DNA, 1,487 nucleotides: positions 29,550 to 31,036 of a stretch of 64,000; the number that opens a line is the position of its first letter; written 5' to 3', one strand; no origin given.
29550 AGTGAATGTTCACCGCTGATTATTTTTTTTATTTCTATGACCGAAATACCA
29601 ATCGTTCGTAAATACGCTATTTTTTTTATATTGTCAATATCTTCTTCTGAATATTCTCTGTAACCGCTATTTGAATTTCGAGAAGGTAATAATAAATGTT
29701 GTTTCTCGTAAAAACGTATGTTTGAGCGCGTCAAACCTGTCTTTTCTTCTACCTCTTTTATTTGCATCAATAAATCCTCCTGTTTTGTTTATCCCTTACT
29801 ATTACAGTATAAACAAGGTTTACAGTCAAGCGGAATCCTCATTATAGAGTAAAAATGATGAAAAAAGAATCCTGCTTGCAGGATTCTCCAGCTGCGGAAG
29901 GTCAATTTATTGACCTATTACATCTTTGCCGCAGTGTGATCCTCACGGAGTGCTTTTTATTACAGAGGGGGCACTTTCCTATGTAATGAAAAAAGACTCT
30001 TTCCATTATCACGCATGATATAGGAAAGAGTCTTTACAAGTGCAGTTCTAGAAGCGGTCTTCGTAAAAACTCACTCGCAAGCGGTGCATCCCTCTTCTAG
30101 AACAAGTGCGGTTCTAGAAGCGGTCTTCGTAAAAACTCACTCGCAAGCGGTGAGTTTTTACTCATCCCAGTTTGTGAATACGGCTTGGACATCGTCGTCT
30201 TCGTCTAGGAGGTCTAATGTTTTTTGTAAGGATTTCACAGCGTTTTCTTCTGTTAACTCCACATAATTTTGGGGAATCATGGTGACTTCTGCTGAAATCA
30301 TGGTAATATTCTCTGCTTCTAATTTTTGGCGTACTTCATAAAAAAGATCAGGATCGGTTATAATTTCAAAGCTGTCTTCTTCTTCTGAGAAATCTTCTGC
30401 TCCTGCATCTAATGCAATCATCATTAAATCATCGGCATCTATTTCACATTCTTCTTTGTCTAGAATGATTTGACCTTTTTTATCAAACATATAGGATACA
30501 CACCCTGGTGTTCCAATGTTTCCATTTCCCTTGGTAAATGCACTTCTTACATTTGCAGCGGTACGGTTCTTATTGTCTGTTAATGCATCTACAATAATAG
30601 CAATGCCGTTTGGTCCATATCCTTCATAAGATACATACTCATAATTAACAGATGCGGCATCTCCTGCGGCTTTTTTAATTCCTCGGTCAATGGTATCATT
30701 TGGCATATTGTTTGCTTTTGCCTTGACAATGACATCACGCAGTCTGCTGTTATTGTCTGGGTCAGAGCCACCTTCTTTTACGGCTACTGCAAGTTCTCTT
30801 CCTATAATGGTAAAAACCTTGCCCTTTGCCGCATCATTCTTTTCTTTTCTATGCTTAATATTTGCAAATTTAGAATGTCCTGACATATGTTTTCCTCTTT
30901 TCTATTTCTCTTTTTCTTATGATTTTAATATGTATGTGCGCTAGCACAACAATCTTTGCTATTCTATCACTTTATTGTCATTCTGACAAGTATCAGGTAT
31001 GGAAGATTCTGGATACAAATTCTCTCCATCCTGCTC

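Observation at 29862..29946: Second, inverted copy of the intron-like core plus identical palindrome: candidate short non-autonomous (SINE/MITE-like) element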

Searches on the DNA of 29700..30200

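Call 9: search_rna_families(source=window, start=29700, end=30200, threshold=evalue, max_evalue=10, show_alignments=3)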
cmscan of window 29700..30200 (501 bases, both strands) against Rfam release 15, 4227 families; matches with E-value up to 10: 10.
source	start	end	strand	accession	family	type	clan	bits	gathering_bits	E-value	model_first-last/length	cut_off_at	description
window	29976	30053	+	RF02445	SpR14_sRNA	Gene; sRNA;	-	25.7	50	0.22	1-80/80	no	Streptococcus sRNA SpR14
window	29850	29924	+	RF01776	RatA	Gene; antitoxin;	-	23.5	49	1.1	1-91/91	no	RNA anti-toxin A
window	29947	30000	+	RF03457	MIR173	Gene; miRNA;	-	18.1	70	0.66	1-102/102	no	MIR173 microRNA precursor family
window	29992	30035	+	RF04239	mir-4679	Gene; miRNA;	-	17.2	88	2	17-59/75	no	mir-4679 microRNA precursor family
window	29995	30032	-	RF04239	mir-4679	Gene; miRNA;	-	15.8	88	4.8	1-75/75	no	mir-4679 microRNA precursor family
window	29992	30035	+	RF00906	MIR1120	Gene; miRNA;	-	15.1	86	5.2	23-65/87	no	MIR1120/MIR1122 microRNA precursor family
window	29776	29930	+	RF00096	U8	Gene; snRNA; snoRNA; CD-box;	-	15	41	3.1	1-135/135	no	U8 small nucleolar RNA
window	29993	30034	-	RF03457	MIR173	Gene; miRNA;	-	14.4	70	6.7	1-102/102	no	MIR173 microRNA precursor family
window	29783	29964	-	RF03533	SQ1002_RNA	Gene; sRNA;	-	14.3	128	1.2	1-237/237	no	Clostridioides difficile sRNA SQ1002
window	30069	30119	-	RF01305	sR51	Gene; snRNA; snoRNA; CD-box;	-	12.9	38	9.8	1-56/56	no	Small nucleolar RNA sR51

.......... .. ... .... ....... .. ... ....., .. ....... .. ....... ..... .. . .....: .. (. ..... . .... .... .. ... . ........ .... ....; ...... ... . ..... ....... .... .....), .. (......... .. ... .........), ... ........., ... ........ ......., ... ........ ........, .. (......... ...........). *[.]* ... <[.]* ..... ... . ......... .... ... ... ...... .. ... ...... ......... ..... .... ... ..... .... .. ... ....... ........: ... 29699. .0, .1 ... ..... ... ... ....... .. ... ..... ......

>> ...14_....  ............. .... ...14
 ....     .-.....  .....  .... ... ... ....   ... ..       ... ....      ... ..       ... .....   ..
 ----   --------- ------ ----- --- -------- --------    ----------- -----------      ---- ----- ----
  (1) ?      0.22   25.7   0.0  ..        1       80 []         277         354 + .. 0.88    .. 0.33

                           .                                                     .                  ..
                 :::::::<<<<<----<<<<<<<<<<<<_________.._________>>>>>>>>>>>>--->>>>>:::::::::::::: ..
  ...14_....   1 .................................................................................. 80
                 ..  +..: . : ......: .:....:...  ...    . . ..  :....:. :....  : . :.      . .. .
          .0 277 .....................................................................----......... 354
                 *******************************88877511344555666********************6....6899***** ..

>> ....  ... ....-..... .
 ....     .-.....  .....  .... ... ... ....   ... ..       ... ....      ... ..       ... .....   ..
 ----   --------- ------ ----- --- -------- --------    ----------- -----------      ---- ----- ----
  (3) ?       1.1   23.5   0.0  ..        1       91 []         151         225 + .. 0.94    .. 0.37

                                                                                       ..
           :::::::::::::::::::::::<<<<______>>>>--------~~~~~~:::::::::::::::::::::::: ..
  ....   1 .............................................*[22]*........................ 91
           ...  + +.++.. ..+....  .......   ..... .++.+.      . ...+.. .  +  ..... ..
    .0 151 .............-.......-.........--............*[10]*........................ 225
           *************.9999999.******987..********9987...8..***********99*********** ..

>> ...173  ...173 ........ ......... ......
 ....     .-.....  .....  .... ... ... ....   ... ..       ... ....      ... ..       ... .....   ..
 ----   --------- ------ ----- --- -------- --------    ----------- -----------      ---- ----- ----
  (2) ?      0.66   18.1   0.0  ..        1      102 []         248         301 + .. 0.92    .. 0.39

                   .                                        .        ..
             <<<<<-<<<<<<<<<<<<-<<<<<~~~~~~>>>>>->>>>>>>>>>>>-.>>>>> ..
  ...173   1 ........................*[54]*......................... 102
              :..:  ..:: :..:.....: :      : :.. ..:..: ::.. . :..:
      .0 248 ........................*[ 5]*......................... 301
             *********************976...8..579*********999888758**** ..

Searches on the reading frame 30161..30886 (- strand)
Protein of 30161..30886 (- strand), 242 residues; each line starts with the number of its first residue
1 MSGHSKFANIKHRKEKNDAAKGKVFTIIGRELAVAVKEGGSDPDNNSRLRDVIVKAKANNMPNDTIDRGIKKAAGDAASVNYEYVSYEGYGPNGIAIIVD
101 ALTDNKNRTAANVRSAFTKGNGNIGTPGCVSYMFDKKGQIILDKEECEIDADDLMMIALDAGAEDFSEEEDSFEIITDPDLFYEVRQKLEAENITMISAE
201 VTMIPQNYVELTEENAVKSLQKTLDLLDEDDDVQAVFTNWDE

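Call 79: find_encoding_contigs(protein=window:30161-30886:-, flank=2500, max_places=10)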
Protein window:30161-30886:- (242 aa): 4 contigs read that carry it; 3 places shown.
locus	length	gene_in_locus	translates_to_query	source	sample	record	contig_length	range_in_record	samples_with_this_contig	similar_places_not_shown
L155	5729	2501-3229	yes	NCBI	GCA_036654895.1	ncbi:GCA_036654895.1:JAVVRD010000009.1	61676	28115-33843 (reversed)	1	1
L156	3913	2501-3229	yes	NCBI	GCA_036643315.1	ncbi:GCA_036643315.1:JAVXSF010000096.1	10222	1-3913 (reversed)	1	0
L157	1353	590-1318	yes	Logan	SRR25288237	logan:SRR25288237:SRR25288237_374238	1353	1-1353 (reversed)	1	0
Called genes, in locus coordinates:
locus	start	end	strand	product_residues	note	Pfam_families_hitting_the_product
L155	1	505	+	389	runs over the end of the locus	PF01168:Ala_racemase_N, PF00842:Ala_racemase_C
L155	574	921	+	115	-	PF02452:PemK_toxin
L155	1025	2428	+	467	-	PF01595:CNNM, PF00571:CBS, PF03471:CorC_HlyC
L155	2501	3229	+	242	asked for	PF20772:TACO1_YebC_N, PF01709:Transcrip_reg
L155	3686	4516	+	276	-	PF00376:MerR, PF13411:MerR_1, PF07853:DUF1648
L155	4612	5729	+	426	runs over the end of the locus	PF01053:Cys_Met_Meta_PP, PF00155:Aminotran_1_2 (weak), PF01212:Beta_elim_lyase (weak)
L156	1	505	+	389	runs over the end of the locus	PF01168:Ala_racemase_N, PF00842:Ala_racemase_C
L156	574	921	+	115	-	PF02452:PemK_toxin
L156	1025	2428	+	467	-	PF01595:CNNM, PF00571:CBS, PF03471:CorC_HlyC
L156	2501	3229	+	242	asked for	PF20772:TACO1_YebC_N, PF01709:Transcrip_reg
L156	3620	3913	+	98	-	PF00376:MerR, PF13411:MerR_1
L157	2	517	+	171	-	?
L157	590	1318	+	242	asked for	PF20772:TACO1_YebC_N, PF01709:Transcrip_reg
